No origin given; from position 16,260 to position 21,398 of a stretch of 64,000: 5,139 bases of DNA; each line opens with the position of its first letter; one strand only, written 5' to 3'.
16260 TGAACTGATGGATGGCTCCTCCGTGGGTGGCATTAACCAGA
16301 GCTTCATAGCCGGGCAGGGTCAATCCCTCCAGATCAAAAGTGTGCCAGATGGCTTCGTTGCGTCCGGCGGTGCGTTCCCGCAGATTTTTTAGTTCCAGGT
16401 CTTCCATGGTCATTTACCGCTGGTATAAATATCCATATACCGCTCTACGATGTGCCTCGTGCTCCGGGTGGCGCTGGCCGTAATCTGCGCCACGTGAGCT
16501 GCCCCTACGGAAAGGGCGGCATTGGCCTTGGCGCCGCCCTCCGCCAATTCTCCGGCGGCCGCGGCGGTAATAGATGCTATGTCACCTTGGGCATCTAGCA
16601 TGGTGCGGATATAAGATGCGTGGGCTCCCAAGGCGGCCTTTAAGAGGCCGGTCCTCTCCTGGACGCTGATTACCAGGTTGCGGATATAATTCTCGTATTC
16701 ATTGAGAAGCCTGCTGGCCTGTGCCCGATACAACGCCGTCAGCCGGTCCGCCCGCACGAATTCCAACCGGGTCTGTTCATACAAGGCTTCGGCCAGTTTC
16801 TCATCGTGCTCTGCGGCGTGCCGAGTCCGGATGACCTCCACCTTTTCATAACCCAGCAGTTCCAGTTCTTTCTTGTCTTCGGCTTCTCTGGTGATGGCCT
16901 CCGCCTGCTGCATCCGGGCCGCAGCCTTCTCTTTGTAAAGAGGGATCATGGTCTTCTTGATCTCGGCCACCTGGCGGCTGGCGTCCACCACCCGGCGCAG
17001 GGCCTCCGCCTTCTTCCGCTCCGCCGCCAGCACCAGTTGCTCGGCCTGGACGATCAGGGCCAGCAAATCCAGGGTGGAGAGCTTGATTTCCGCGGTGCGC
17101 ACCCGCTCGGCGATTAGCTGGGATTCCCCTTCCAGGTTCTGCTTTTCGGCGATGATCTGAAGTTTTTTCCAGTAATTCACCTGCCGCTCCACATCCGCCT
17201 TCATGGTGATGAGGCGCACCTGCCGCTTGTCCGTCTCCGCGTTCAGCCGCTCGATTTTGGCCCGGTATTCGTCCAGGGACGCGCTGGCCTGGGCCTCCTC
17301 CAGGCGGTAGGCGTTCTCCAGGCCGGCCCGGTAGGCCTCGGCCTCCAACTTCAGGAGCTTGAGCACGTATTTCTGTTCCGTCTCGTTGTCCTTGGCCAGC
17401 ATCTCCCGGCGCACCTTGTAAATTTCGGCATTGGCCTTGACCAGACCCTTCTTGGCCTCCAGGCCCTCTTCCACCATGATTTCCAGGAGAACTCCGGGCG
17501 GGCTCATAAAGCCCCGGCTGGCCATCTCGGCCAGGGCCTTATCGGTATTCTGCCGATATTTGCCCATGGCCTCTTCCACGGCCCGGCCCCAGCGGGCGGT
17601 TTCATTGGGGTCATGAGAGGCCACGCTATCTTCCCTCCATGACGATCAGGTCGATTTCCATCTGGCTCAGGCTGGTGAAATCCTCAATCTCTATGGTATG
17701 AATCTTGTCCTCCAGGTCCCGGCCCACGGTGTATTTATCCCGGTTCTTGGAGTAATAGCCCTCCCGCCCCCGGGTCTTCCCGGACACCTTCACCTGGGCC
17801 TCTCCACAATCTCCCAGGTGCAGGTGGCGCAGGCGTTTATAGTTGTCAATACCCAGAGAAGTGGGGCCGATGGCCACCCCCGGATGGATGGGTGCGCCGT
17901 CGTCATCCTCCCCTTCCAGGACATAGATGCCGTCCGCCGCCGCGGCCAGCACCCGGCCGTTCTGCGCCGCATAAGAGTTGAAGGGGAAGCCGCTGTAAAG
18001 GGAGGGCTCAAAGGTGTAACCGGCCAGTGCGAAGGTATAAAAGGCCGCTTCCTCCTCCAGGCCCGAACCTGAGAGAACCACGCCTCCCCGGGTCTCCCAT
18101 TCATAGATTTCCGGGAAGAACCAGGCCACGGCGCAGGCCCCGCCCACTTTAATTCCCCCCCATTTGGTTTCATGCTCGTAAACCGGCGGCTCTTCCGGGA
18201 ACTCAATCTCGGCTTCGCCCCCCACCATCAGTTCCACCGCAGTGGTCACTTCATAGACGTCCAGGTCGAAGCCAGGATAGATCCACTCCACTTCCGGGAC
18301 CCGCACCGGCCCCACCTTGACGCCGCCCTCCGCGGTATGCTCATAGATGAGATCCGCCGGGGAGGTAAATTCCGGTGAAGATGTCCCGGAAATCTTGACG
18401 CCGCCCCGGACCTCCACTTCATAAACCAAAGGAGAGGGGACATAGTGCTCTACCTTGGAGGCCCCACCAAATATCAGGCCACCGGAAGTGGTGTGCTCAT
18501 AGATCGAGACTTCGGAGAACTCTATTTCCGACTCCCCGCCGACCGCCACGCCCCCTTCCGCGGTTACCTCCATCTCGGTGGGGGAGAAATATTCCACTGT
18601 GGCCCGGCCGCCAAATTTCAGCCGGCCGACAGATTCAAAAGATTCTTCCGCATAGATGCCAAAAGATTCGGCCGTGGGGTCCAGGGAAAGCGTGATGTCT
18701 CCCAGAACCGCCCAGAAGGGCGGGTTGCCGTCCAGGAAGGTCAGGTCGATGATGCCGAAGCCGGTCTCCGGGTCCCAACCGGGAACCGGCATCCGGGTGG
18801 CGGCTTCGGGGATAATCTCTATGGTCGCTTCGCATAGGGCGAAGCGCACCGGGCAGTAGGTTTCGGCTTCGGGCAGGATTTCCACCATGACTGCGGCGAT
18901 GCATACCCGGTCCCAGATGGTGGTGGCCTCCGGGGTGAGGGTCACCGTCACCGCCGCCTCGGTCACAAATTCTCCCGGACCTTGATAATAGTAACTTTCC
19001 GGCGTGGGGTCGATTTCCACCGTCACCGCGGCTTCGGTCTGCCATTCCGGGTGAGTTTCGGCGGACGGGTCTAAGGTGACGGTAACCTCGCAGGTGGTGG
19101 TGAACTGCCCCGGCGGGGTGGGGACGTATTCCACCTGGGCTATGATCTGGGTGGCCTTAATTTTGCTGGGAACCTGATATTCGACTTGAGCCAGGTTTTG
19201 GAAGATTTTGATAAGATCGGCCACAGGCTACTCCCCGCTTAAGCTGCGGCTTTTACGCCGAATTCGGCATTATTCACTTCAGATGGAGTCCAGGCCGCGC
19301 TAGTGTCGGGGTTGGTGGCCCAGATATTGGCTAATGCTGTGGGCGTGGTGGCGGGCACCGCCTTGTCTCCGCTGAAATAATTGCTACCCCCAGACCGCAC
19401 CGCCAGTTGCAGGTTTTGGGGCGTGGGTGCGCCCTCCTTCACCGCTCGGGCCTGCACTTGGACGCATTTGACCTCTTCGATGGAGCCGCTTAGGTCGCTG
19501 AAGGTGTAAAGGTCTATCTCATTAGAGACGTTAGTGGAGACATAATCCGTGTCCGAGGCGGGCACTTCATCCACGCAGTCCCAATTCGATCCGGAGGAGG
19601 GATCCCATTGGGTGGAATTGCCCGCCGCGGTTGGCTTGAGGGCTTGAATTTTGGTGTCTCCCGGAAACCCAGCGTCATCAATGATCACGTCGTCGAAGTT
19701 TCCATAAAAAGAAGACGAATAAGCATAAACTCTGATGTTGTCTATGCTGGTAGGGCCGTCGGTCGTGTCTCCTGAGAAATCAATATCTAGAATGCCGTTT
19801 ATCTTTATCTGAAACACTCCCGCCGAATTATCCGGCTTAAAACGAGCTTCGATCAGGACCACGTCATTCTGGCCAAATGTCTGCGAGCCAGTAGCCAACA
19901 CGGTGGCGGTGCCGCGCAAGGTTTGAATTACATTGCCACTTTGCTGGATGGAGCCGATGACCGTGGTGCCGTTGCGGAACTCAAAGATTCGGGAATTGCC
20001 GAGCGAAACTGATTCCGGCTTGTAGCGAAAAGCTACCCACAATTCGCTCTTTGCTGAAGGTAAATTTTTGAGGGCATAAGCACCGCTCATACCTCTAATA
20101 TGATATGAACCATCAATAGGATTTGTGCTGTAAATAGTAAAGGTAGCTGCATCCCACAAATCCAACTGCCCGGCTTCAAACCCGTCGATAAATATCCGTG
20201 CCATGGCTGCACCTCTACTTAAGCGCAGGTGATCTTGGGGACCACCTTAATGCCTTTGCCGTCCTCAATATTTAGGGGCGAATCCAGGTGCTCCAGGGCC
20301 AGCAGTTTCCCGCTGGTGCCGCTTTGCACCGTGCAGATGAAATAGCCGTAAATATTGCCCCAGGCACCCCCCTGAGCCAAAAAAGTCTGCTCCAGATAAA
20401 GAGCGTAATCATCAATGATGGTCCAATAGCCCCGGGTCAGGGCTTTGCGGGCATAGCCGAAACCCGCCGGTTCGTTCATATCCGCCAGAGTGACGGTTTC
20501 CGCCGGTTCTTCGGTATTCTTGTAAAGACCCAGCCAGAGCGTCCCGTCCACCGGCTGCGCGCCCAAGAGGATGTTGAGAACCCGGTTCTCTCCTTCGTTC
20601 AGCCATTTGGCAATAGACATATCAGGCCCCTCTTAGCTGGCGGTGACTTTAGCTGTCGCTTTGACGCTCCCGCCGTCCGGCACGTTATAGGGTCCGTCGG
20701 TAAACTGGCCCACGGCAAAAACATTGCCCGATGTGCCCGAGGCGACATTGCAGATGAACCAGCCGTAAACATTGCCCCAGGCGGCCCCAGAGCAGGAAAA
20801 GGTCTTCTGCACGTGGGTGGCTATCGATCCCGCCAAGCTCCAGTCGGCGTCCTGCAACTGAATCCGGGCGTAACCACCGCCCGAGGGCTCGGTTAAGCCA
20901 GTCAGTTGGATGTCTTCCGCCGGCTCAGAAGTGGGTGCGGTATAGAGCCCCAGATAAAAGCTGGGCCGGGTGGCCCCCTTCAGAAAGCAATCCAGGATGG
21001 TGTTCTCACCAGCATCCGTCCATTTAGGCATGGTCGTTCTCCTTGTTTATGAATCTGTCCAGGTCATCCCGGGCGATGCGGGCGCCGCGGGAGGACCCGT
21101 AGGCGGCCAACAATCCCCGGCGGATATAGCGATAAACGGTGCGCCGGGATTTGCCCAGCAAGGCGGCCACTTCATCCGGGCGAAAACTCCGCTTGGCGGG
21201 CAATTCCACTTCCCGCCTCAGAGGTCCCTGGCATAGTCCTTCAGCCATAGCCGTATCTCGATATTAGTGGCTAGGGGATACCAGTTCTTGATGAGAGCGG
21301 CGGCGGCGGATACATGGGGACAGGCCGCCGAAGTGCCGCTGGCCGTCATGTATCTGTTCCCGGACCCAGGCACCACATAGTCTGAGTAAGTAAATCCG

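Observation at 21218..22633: Subtilisin-family (S8) protease encoded inside the tail gene cluster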

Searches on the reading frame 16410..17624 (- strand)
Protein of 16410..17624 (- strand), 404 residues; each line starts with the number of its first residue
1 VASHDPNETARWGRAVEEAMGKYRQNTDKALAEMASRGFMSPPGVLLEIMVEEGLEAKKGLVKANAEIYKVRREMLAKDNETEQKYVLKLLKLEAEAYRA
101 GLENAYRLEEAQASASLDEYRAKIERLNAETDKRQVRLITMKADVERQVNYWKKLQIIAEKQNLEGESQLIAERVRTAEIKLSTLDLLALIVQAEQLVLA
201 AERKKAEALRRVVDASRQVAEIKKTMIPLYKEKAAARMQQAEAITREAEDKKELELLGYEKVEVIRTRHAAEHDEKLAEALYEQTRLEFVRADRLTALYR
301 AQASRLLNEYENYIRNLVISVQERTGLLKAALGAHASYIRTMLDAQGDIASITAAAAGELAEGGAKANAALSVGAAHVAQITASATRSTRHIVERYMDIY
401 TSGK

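Call 7: search_protein_families(library=phrogs, proteins=[window:16410-17624:-], max_evalue=0.001)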
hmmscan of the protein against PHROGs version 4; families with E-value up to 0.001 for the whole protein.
window:16410-17624:- (404 aa): 0 families

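Call 8: search_protein_families(library=pfam, proteins=[window:16410-17624:-], max_evalue=0.001)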
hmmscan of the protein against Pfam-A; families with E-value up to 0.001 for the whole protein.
window:16410-17624:- (404 aa): 0 families

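Call 26: find_related_loci(query=window:16410-17624:-, collection=viral_contigs, flank=10000)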
Query window:16410-17624:- (404 aa) in viral_contigs; peptide patterns used: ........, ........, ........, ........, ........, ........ (x = any residue, [..] = any of these).
73 stretches matched a pattern; 2 encode a relative of the query (tblastn E <= 1e-3); 2 distinct loci.
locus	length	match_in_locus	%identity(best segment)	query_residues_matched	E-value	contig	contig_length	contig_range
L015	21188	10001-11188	66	3-398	2e-164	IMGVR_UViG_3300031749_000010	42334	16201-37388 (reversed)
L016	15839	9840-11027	65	3-398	1e-162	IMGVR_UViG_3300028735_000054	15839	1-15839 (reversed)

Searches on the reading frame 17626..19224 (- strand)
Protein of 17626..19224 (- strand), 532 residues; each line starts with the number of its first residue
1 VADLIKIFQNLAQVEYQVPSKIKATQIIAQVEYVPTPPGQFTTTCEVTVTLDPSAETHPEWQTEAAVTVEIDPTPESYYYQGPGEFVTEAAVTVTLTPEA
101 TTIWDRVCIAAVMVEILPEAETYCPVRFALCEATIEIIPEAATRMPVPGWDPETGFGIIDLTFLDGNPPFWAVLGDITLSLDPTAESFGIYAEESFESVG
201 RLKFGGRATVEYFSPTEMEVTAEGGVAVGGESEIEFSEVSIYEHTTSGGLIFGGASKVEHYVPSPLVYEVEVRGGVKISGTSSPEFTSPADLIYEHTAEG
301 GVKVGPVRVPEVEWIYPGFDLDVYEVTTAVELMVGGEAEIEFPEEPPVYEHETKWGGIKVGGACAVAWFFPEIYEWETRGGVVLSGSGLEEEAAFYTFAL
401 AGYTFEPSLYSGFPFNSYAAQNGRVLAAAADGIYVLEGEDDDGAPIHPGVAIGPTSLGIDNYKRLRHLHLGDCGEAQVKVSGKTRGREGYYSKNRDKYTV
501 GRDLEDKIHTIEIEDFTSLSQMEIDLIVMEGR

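Call 3: search_protein_families(library=pfam, proteins=[window:17626-19224:-], max_evalue=0.01)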
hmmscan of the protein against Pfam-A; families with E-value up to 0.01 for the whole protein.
window:17626-19224:- (532 aa): 0 families

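Call 4: search_protein_families(library=phrogs, proteins=[window:17626-19224:-], max_evalue=0.01)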
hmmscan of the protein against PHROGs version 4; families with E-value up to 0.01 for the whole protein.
window:17626-19224:- (532 aa): 1 family
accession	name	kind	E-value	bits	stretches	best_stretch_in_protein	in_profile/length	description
phrog_26502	-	head and packaging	3.9e-10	39.9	1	408-514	480-593/620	virion structural protein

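Call 104: search_protein_families(library=pfam, proteins=[window:17626-19224:-], max_evalue=0.01)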
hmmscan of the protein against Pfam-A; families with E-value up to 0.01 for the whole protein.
window:17626-19224:- (532 aa): 0 families

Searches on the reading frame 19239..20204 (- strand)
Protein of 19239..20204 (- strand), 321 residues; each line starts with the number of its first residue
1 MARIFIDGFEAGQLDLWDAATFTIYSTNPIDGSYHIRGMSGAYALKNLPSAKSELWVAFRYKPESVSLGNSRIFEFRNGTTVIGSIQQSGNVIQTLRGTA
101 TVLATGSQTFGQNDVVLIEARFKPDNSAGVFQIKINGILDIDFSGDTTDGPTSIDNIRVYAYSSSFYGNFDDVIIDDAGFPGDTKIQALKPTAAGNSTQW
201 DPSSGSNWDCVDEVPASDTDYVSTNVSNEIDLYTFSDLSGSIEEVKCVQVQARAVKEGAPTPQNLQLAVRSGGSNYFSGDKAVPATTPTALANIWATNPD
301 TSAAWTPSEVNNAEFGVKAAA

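Call 3: search_protein_families(library=pfam, proteins=[window:19239-20204:-], max_evalue=0.01)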
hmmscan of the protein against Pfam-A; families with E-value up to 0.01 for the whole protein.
window:19239-20204:- (321 aa): 0 families

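Call 4: search_protein_families(library=phrogs, proteins=[window:19239-20204:-], max_evalue=0.01)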
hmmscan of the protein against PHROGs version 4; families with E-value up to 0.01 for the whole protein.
window:19239-20204:- (321 aa): 3 families
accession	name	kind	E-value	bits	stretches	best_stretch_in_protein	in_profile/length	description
phrog_6368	-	unknown function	1.4e-29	104.4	1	25-320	26-327/328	-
phrog_2448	-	unknown function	1.4e-24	88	1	5-319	4-333/335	-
phrog_30887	-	unknown function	1e-10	41.5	1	164-318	606-768/771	-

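Call 25: find_related_loci(query=window:19239-20204:-, collection=viral_contigs, flank=10000)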
Query window:19239-20204:- (321 aa) in viral_contigs; peptide patterns used: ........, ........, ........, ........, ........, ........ (x = any residue, [..] = any of these).
10 stretches matched a pattern; 2 encode a relative of the query (tblastn E <= 1e-3); 2 distinct loci.
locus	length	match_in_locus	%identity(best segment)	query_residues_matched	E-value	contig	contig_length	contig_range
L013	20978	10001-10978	54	1-321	3e-104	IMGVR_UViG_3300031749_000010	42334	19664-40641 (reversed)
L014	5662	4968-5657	41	1-225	7e-45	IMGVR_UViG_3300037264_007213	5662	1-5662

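Call 63: search_solved_structures(query=window:19239-20204:-, max_evalue=1)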
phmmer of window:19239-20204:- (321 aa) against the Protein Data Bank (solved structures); distinct sequences matched with E-value up to 1: 3.
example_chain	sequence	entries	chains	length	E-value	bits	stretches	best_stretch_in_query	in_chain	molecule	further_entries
7ase_w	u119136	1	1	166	0.21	14.4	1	63-151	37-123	Putative eukaryotic translation initiation factor 1A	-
7tgh_B9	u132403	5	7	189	0.79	12.5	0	147-224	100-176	NDUB9 | NADH dehydrogenase [ubiquinone] 1 alpha subcomplex subunit 10, mitochondrial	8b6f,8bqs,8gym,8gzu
7qca_SE0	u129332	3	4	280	0.88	12.3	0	19-118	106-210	40S ribosomal protein S4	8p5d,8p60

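Call 101: search_protein_families(library=padloc, proteins=[window:19239-20204:-], max_evalue=0.001)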
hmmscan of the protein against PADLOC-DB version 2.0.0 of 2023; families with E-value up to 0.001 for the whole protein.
window:19239-20204:- (321 aa): 0 families

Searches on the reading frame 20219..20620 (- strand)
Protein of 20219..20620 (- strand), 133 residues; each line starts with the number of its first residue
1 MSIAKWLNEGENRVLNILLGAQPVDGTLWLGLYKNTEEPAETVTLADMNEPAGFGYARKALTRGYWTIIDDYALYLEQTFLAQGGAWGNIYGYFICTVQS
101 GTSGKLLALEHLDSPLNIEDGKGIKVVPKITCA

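Call 3: search_protein_families(library=pfam, proteins=[window:20219-20620:-], max_evalue=0.01)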
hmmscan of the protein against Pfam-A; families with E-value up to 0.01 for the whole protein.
window:20219-20620:- (133 aa): 1 family
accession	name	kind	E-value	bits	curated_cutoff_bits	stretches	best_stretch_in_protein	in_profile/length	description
PF23140.1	Gp80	-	4.3e-07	30.8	27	1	10-126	6-120/128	Podophage GP4 fiber I protein gp80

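Call 4: search_protein_families(library=phrogs, proteins=[window:20219-20620:-], max_evalue=0.01)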
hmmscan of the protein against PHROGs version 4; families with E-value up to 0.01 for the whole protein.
window:20219-20620:- (133 aa): 2 families
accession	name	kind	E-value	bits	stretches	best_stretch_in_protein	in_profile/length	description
phrog_8123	-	unknown function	9.5e-06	26.4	1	8-132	55-190/192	-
phrog_240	-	head and packaging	0.0016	19.3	1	10-126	67-179/200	head protein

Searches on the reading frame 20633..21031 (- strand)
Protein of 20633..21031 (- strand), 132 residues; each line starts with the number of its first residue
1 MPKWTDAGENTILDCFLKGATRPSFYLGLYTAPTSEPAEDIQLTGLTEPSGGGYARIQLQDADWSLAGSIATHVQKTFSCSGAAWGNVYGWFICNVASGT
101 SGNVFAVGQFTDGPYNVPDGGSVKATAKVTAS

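Call 3: search_protein_families(library=pfam, proteins=[window:20633-21031:-], max_evalue=0.01)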
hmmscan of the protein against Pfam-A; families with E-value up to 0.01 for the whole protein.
window:20633-21031:- (132 aa): 1 family
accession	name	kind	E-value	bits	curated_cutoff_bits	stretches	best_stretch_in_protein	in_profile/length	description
PF23140.1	Gp80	-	6e-11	43.2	27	1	4-112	2-108/128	Podophage GP4 fiber I protein gp80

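Call 4: search_protein_families(library=phrogs, proteins=[window:20633-21031:-], max_evalue=0.01)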
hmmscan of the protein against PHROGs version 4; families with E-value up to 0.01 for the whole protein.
window:20633-21031:- (132 aa): 0 families

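Call 60: search_solved_structures(query=window:20633-21031:-, max_evalue=1)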
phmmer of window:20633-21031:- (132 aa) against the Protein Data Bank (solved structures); distinct sequences matched with E-value up to 1: 1.
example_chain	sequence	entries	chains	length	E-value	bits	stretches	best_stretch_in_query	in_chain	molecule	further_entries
2wh7_A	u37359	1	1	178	0.82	13.3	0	8-128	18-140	HYALURONIDASE-PHAGE ASSOCIATED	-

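Call 86: search_dna_similar(query=window:20633-21031:-, collection=phages, mode=protein, max_evalue=1, max_rows=40)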
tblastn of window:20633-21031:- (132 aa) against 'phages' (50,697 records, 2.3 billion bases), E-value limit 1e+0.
No match.

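Call 97: find_related_loci(query=A5, collection=viral_contigs, flank=6000)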
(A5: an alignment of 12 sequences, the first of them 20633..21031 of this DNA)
Query A5 (132 aa) in viral_contigs; peptide patterns used: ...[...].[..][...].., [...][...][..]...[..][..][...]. (x = any residue, [..] = any of these).
197 stretches matched a pattern; 45 encode a relative of the query (tblastn E <= 1e-3); 45 distinct loci.
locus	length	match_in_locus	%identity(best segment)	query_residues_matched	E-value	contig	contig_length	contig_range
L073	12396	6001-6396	77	1-132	2e-69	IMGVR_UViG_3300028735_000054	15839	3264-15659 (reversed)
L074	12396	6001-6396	74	1-132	2e-67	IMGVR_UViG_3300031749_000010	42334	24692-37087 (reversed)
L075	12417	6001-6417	61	1-132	3e-49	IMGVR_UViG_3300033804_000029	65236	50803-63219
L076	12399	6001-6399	62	1-130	7e-47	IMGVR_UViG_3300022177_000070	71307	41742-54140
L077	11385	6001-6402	59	1-132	9e-42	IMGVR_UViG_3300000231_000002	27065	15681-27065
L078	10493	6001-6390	58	1-129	3e-41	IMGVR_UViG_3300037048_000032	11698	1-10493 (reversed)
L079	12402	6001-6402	56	1-132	5e-41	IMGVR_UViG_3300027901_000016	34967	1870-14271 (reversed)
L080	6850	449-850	56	1-132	5e-41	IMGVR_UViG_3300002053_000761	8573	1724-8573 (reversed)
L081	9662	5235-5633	58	1-132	5e-41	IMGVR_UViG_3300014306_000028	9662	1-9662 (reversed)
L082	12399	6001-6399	56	1-132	1e-40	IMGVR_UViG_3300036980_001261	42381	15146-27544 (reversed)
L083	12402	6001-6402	56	1-132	5e-41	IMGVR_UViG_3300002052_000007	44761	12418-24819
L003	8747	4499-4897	59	1-132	2e-40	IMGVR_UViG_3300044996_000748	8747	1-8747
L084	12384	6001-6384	54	3-129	1e-40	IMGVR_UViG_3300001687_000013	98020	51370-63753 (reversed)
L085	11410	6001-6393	52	1-132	6e-40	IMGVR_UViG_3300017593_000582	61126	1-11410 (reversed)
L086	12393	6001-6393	52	1-132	6e-40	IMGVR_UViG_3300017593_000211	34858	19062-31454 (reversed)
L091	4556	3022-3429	51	1-132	9e-37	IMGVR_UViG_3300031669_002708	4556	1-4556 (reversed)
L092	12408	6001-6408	48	1-132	6e-35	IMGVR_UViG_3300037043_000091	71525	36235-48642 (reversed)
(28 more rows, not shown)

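Call 104: search_protein_families(library=pfam, proteins=[L092:4391-5995:+, L075:4220-5740:+, L085:6792-8564:+], max_evalue=0.01)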
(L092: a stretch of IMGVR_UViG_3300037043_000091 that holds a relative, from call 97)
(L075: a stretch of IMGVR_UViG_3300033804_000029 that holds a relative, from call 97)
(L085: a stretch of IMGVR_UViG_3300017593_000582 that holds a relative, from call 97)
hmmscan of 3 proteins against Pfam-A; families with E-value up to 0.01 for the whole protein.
L092:4391-5995:+ (535 aa): 0 families

L075:4220-5740:+ (507 aa): 0 families

L085:6792-8564:+ (591 aa): 3 families
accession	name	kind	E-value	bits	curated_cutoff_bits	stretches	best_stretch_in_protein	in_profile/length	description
PF02839.19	CBM_5_12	-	9.4e-08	32.4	26.2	1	23-60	1-39/44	Carbohydrate-binding module family 5/12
PF13229.12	Beta_helix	-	1.8e-06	28.1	25.9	1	305-424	4-129/158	Right handed beta helix region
PF05048.19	NosD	-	0.0039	17.1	23.6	0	268-426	8-166/212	Periplasmic copper-binding protein (NosD)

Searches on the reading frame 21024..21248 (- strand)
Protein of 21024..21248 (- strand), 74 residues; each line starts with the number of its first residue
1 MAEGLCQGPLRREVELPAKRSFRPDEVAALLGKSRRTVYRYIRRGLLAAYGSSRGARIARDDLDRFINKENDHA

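Call 3: search_protein_families(library=pfam, proteins=[window:21024-21248:-], max_evalue=0.01)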
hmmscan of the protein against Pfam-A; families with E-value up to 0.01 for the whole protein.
window:21024-21248:- (74 aa): 10 families
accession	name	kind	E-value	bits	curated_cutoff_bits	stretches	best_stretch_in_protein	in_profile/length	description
PF12728.13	HTH_17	-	1.1e-14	54.8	27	1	23-69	3-49/51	Helix-turn-helix domain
PF13384.12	HTH_23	-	7.2e-06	26.1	24.6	1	18-44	15-40/50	Homeodomain-like domain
PF13551.12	HTH_29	-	2.2e-05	24.9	28.1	1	23-55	14-50/64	Winged helix-turn helix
PF00376.29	MerR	-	9.9e-05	22.5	28.2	1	25-57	3-36/38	MerR family regulatory protein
PF13338.12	AbiEi_4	-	0.00012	22.5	25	1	22-47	14-38/49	Transcriptional regulator, AbiEi antitoxin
PF13309.12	HTH_22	-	0.00017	22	29.6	1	25-43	45-63/63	HTH domain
PF08281.18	Sigma70_r4_2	-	0.00033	20.7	25.7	1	25-46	30-51/54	Sigma-70, region 4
PF20432.4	Xre-like-HTH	-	0.0015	19.2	25.8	1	22-60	24-63/63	Antitoxin Xre-like helix-turn-helix domain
PF06056.18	Terminase_5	-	0.006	16.9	20.3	1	22-44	14-36/58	Putative ATPase subunit of terminase (gpP-like)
PF13936.12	HTH_38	-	0.0076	16.4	27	0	26-45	25-44/44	Helix-turn-helix domain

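Call 4: search_protein_families(library=phrogs, proteins=[window:21024-21248:-], max_evalue=0.01)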
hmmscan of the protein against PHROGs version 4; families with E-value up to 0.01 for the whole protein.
window:21024-21248:- (74 aa): 10 families
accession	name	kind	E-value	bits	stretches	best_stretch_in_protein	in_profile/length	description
phrog_66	-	integration and excision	2.5e-09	38.3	1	15-70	87-143/412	excisionase and transcriptional regulator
phrog_2907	-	integration and excision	4.7e-05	24.8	1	21-69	6-56/117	excisionase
phrog_2474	-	transcription regulation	0.00023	22.1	1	24-56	51-83/118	MerR-like transcriptional regulator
phrog_6401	-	DNA, RNA and nucleotide metabolism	0.0015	19.4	1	17-72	5-61/64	DNA binding protein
phrog_664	-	DNA, RNA and nucleotide metabolism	0.0024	18.7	1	24-50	103-129/210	DNA binding protein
phrog_12527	-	integration and excision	0.004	18.2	1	27-71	35-79/130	excisionase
phrog_4494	-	unknown function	0.0067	17.9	1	10-72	7-74/109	-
phrog_15534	-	DNA, RNA and nucleotide metabolism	0.0069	17.9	1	20-70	42-91/93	HTH DNA binding protein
phrog_7735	-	integration and excision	0.0086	17.4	1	23-50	7-34/99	excisionase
phrog_6620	-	integration and excision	0.0091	16.6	1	22-73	2-55/201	transposase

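Call 101: search_protein_families(library=padloc, proteins=[window:21024-21248:-], max_evalue=0.001)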
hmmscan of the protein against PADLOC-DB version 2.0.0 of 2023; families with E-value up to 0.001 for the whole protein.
window:21024-21248:- (74 aa): 1 family
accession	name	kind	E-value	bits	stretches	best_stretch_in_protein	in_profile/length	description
PDLC04133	mad1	-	4.9e-11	40.8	1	22-72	6-56/60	mads_1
